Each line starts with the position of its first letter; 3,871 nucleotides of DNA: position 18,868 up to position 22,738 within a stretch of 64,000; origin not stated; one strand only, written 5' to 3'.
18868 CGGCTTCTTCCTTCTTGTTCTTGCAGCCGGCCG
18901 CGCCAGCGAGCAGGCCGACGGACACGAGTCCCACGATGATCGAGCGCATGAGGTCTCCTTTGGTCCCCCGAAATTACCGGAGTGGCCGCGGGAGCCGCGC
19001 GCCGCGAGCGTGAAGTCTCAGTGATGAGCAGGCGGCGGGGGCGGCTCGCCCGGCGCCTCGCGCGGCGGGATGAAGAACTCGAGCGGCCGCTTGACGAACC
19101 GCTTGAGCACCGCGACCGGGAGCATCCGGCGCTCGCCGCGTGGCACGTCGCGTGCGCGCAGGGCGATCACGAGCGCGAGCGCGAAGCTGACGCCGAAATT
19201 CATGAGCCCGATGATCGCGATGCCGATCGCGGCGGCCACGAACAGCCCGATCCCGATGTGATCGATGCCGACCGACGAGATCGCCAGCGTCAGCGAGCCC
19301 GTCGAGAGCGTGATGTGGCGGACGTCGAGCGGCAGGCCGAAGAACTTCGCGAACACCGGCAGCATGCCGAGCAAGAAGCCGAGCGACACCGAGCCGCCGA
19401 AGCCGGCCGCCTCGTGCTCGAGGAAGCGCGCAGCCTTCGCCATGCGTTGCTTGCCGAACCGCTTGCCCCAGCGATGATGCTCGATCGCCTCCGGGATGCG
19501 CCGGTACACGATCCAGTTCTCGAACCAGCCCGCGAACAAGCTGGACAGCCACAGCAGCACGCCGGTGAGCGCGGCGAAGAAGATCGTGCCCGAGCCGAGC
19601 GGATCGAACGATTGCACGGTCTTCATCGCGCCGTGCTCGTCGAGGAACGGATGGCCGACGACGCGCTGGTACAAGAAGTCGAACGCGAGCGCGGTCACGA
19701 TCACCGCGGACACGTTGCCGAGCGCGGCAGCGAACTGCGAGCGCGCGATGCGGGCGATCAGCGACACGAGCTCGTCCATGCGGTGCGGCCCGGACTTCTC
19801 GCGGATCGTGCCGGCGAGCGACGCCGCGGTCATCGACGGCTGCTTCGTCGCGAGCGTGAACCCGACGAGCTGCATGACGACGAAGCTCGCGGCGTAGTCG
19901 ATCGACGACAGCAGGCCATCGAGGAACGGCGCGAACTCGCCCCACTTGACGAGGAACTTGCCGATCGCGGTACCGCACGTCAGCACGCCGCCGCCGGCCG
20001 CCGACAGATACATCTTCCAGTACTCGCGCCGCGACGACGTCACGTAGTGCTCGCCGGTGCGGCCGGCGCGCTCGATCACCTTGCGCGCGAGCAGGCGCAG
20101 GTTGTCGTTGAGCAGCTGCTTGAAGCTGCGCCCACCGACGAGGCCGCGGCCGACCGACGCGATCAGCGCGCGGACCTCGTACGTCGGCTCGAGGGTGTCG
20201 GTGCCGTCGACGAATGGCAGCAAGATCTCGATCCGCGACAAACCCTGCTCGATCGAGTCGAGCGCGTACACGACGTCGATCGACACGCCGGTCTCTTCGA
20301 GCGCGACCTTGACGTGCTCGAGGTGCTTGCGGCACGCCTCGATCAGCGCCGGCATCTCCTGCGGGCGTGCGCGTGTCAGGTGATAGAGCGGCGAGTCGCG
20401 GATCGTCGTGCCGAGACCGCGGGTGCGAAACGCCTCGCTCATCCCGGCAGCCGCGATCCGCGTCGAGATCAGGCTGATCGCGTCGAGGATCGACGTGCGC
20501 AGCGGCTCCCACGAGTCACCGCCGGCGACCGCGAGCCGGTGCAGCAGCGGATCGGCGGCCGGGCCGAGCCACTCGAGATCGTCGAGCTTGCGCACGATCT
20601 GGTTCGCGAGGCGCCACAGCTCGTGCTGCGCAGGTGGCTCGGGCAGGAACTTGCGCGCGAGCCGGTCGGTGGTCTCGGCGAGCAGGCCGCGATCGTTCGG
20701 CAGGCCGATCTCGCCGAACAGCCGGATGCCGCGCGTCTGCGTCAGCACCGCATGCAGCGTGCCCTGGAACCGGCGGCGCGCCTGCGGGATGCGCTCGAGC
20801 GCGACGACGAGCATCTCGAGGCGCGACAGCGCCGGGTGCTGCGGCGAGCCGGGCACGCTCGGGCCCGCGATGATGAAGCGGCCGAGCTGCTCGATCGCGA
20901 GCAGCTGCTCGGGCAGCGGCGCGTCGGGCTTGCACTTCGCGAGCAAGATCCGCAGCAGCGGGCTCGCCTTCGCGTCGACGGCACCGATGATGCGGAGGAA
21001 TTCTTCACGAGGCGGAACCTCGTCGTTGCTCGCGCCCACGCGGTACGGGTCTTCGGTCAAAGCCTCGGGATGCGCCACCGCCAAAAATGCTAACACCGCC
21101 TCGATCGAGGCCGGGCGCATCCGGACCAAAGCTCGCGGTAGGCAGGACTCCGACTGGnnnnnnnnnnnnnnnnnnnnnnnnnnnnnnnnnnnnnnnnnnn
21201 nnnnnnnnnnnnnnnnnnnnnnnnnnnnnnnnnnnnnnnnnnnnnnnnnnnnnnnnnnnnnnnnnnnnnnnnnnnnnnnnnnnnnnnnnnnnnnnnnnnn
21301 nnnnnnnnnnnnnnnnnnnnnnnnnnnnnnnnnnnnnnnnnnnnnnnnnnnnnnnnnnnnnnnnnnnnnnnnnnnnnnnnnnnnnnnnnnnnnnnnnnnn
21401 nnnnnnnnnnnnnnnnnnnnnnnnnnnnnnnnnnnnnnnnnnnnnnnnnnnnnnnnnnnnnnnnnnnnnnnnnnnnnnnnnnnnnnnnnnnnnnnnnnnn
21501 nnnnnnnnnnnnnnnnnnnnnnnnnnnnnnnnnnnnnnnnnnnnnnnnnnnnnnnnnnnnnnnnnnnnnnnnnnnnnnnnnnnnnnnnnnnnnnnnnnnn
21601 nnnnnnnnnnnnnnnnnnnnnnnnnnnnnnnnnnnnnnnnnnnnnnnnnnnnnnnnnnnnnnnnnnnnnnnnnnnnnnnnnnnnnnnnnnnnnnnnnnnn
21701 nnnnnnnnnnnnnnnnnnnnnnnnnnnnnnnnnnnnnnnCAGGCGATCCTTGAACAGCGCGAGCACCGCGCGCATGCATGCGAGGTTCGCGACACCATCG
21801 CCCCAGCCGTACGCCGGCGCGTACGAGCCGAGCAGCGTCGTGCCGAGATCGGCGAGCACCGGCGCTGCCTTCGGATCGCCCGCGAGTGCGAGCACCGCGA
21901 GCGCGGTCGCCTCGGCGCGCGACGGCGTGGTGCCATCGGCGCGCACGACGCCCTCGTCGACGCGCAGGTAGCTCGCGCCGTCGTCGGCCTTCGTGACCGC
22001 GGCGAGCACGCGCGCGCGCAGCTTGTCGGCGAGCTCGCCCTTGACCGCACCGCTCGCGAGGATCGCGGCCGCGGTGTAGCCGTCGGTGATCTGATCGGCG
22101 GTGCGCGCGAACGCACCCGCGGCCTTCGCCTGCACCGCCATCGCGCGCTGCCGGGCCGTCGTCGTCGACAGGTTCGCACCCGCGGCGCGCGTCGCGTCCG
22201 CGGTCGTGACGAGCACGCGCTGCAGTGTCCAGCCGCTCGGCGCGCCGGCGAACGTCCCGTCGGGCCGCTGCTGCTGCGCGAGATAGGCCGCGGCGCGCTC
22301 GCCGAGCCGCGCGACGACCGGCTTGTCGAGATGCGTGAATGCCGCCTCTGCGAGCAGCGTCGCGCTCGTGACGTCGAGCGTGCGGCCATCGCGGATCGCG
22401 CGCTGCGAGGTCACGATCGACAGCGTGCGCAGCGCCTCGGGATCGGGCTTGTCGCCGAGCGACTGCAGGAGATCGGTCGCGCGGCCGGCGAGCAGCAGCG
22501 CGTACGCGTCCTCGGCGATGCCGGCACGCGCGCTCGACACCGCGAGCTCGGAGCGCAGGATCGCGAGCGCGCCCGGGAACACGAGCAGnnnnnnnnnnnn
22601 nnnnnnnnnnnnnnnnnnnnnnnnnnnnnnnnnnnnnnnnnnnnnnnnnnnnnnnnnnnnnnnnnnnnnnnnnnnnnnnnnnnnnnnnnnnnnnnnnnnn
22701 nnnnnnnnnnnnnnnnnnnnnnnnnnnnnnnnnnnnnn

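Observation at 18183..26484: Alpha-2-macroglobulin split into two coupled lipoprotein genes in a 5-gene envelope operon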

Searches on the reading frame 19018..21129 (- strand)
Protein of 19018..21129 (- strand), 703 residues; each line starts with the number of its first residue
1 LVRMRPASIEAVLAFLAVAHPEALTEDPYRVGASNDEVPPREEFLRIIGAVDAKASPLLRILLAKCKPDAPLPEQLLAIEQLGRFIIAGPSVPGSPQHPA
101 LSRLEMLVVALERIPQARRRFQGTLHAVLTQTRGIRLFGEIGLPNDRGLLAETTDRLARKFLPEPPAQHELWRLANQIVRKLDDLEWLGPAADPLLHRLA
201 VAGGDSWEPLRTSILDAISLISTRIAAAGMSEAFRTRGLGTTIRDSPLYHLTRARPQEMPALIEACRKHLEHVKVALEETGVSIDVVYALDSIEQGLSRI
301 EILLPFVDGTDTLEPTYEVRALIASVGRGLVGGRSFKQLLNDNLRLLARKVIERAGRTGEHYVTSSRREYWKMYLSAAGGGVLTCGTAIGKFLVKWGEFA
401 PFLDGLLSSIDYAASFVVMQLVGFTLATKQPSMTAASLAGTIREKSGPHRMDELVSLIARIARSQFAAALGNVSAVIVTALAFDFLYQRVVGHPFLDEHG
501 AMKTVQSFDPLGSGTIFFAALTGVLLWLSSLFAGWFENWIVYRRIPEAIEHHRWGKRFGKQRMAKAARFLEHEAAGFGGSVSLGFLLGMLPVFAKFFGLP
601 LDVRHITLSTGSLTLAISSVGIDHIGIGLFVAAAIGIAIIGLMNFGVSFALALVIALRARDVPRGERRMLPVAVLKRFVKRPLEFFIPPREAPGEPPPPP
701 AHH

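Call 6: search_protein_families(library=pfam, proteins=[window:19018-21129:-], max_evalue=0.01)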
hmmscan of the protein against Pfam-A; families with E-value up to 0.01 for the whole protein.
window:19018-21129:- (703 aa): 1 family
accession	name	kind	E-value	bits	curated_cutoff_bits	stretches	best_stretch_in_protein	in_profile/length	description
PF10136.14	SpecificRecomb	-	5.7e-179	596.9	24.6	1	98-688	23-639/639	Site-specific recombinase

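Call 16: search_protein_families(library=ncbifam, proteins=[window:19018-21129:-], max_evalue=0.01)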
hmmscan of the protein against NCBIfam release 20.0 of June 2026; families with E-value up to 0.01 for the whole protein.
window:19018-21129:- (703 aa): 0 families

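Call 64: search_protein_families(library=padloc, proteins=[window:19018-21129:-], max_evalue=0.01)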
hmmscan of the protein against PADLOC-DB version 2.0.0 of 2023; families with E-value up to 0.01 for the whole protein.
window:19018-21129:- (703 aa): 0 families

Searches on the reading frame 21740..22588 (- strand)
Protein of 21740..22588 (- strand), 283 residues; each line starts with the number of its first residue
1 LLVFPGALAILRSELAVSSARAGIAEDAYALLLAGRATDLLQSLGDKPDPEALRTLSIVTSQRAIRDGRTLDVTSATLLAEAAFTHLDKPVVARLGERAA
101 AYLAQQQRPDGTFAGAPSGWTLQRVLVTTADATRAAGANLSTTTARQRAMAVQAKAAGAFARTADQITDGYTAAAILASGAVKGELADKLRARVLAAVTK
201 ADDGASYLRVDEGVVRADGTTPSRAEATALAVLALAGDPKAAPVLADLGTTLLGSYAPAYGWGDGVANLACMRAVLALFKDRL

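Call 60: search_solved_structures(query=window:21740-22588:-, max_evalue=10, show_alignments=3)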
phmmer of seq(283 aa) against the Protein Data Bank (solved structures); distinct sequences matched with E-value up to 10: 5.
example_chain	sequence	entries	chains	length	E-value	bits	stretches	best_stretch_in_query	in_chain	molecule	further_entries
2sqc_A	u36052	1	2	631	0.032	17.2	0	67-120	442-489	SQUALENE-HOPENE CYCLASE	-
1gsz_A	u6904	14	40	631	0.034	17.2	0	68-120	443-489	SQUALENE--HOPENE CYCLASE | SQUALENE-HOPENE CYCLASE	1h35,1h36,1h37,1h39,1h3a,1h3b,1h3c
3sqc_A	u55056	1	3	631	0.034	17.2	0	68-120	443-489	SQUALENE--HOPENE CYCLASE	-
9hjt_A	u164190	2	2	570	0.12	15.4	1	100-186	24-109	E3 ubiquitin-protein ligase ZFP91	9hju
4wv4_B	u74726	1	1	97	0.88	12.5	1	68-130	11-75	Transcription initiation factor TFIID subunit 8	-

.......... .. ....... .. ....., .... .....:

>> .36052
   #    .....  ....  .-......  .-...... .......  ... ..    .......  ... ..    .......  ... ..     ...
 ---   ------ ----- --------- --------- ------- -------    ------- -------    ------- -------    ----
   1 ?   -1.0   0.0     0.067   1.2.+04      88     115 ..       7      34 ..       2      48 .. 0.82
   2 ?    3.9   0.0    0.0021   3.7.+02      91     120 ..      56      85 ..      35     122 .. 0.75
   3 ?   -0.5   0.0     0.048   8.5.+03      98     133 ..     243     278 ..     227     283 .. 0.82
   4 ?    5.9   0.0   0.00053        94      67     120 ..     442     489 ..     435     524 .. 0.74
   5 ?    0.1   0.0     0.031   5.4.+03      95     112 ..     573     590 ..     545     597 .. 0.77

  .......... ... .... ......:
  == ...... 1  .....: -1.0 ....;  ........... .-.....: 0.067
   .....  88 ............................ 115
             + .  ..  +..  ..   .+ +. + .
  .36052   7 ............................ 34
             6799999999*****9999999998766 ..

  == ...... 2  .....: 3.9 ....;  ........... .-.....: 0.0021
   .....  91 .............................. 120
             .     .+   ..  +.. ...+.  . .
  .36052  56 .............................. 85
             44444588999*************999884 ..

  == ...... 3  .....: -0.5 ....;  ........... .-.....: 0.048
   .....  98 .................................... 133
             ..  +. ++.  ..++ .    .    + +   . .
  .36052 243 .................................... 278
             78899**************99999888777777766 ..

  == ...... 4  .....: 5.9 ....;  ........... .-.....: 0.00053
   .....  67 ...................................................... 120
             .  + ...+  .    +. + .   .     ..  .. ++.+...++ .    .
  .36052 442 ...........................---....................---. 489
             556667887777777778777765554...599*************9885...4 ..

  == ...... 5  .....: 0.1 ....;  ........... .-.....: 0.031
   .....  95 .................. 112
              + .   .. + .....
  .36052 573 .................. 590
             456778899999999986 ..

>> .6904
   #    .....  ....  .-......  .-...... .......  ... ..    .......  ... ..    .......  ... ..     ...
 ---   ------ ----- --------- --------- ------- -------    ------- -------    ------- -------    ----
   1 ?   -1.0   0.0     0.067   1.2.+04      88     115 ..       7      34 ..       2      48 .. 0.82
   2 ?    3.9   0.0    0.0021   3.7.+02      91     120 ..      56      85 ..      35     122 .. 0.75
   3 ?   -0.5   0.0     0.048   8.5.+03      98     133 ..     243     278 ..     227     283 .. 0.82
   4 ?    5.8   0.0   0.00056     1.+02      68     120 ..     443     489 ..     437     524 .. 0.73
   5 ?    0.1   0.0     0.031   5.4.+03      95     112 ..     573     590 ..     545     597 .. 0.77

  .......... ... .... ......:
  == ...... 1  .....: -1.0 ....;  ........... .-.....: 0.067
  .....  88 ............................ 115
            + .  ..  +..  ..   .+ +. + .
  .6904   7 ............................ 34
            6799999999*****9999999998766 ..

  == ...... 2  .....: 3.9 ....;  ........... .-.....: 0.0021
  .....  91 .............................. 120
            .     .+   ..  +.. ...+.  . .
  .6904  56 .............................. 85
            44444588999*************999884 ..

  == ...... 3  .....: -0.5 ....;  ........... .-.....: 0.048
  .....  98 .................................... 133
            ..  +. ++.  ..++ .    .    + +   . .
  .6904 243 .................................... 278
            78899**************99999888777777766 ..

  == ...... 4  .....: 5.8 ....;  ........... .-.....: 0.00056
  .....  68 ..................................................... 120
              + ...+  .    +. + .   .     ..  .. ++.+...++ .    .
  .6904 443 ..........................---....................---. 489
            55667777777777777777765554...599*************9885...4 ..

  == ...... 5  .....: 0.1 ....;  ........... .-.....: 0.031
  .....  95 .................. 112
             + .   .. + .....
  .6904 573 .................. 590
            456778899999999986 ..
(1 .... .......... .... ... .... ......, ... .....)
